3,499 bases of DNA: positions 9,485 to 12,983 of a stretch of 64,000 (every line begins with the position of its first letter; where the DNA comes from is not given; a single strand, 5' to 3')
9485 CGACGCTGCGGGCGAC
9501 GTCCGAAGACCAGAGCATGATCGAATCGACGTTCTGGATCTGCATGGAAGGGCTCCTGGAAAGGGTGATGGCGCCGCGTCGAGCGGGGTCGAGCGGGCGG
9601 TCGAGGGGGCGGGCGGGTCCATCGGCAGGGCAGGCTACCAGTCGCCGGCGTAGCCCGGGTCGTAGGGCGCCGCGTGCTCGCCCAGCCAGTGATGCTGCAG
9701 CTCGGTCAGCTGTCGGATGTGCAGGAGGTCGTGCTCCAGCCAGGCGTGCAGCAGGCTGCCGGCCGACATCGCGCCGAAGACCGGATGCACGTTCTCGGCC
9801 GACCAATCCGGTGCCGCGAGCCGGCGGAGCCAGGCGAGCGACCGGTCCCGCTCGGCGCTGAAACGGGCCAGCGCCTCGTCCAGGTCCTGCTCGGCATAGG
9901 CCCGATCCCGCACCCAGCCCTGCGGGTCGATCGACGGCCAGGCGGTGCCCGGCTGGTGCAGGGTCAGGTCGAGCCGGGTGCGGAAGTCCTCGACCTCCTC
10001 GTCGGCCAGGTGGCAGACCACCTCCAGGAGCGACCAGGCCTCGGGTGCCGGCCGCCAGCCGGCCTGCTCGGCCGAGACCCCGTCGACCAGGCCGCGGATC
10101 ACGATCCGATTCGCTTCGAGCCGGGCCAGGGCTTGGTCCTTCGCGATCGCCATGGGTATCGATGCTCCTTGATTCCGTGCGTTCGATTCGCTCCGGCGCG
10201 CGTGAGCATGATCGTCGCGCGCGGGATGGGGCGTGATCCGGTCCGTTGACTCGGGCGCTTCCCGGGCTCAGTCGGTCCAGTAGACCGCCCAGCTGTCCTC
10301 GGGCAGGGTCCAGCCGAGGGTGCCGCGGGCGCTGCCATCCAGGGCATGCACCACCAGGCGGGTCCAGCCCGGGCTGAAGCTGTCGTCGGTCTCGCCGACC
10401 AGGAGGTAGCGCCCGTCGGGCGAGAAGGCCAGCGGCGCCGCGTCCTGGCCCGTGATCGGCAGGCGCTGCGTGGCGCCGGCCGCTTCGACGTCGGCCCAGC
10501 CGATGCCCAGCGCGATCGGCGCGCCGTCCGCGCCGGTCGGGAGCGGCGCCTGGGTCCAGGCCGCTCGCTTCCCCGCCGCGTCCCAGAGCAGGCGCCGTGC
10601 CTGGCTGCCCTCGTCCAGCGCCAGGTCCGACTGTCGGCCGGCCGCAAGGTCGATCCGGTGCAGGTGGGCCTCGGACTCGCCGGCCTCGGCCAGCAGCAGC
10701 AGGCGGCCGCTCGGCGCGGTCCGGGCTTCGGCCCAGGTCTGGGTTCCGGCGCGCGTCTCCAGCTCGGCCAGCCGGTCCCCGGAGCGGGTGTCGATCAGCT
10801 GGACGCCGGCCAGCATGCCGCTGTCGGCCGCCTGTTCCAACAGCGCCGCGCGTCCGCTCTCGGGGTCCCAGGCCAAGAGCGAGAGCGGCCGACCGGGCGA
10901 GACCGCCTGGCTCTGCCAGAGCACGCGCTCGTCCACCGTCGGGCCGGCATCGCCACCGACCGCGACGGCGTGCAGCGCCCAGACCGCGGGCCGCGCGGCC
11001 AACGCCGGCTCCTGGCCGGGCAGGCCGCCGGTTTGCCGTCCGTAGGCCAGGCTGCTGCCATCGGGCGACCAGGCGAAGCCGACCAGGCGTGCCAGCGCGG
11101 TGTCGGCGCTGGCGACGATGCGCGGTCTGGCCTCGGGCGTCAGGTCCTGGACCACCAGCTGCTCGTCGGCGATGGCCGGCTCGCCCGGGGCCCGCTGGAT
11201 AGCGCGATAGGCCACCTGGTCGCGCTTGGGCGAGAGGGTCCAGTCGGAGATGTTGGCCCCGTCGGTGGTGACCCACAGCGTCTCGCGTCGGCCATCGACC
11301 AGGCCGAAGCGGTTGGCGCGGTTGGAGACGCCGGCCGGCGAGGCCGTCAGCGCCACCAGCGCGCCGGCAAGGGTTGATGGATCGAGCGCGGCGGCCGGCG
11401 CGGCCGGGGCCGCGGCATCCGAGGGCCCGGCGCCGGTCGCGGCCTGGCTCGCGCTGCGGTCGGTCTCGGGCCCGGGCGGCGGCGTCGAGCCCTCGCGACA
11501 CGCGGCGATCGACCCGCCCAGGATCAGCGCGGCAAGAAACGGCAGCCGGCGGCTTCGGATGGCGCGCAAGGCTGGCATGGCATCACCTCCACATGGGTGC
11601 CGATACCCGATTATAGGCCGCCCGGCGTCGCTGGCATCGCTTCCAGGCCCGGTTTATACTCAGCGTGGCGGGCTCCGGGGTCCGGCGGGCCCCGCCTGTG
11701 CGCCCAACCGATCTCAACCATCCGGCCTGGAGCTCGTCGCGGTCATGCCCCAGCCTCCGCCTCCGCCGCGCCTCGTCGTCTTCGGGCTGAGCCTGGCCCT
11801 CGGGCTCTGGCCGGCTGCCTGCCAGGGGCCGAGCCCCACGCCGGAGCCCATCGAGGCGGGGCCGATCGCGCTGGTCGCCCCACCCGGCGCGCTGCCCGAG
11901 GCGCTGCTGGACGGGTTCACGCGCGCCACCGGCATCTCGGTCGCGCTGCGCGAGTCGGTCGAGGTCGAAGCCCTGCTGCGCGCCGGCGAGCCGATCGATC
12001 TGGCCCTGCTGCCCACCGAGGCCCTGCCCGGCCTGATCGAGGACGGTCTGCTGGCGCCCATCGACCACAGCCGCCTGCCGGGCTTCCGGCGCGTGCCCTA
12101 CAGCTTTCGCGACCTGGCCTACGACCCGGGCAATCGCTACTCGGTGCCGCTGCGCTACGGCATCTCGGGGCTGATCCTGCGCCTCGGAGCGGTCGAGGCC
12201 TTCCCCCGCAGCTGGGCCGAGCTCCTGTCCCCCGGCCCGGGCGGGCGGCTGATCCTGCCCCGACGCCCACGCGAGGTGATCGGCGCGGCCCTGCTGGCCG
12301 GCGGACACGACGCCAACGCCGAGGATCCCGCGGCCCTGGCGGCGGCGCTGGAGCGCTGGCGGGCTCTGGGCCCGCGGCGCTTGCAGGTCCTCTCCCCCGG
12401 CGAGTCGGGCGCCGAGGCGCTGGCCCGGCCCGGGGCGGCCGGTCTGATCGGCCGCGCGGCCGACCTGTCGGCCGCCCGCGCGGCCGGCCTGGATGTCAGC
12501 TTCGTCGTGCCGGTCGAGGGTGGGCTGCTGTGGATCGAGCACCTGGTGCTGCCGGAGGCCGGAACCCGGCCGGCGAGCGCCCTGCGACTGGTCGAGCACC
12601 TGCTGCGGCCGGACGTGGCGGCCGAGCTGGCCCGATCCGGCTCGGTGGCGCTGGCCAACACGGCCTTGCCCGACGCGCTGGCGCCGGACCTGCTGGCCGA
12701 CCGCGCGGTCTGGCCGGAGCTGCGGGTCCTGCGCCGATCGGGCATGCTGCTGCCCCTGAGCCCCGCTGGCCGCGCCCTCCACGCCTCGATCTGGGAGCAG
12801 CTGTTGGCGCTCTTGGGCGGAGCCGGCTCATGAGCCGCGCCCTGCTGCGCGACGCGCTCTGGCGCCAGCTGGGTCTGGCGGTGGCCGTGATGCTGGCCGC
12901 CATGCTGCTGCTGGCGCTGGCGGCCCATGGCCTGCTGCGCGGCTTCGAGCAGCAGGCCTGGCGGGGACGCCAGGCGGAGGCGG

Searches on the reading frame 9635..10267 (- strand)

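Call 26: search_protein_families(library=pfam, proteins=[window:9635-10267:-], max_evalue=0.0001)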
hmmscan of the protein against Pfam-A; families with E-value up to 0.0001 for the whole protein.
window:9635-10267:- (210 aa): 2 families
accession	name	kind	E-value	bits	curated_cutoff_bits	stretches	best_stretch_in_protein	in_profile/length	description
PF12867.12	DinB_2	-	6.8e-21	75.5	24.8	1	50-187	2-128/128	DinB superfamily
PF04978.18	MST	-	2.2e-07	31.9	27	1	48-163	4-116/149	Mycothiol-S-transferase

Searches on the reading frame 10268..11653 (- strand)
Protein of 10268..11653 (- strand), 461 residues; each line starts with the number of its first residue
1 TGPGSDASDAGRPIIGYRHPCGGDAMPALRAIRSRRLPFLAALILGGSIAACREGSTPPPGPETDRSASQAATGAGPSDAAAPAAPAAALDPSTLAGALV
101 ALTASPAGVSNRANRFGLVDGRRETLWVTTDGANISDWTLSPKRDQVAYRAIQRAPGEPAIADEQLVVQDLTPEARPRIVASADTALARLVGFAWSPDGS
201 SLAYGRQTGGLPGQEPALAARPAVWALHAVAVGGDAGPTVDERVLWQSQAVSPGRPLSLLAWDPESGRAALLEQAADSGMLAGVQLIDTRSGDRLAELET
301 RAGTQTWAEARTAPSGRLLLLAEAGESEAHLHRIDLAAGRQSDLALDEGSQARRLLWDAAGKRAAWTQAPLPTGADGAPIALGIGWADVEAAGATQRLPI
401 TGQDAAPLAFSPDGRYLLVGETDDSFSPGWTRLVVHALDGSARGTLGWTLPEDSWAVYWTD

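Call 26: search_protein_families(library=pfam, proteins=[window:10268-11653:-], max_evalue=0.0001)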
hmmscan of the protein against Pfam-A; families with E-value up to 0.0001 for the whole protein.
window:10268-11653:- (461 aa): 1 family
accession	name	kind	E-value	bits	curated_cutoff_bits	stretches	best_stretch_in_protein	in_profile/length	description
PF07676.18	PD40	-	6e-05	23.3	20.9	0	192-204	13-25/38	WD40-like Beta Propeller Repeat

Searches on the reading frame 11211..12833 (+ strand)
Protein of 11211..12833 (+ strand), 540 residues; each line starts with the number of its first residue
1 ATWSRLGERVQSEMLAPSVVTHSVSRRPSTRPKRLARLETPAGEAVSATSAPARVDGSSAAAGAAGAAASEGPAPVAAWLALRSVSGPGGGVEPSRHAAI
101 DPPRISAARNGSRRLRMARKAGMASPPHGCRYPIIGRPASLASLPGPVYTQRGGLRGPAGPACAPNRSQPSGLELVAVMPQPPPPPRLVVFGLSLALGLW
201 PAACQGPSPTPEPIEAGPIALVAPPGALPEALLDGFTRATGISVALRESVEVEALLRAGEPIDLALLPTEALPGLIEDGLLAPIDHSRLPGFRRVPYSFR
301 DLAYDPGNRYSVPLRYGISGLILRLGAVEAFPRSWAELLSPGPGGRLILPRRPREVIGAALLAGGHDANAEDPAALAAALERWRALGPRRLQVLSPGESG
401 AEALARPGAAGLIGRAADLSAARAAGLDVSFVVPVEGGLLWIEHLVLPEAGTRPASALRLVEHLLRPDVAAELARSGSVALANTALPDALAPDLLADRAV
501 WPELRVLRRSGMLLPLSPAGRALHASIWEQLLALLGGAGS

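Call 26: search_protein_families(library=pfam, proteins=[window:11211-12833:+], max_evalue=0.0001)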
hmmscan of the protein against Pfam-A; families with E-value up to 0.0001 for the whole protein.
window:11211-12833:+ (540 aa): 2 families
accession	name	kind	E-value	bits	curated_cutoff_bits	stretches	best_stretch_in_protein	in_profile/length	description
PF13416.11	SBP_bac_8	-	3.8e-15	56.9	27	1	232-484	2-263/279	Bacterial extracellular solute-binding protein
PF13343.11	SBP_bac_6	-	9.1e-10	38.9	24.6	1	271-487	20-225/245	Bacterial extracellular solute-binding protein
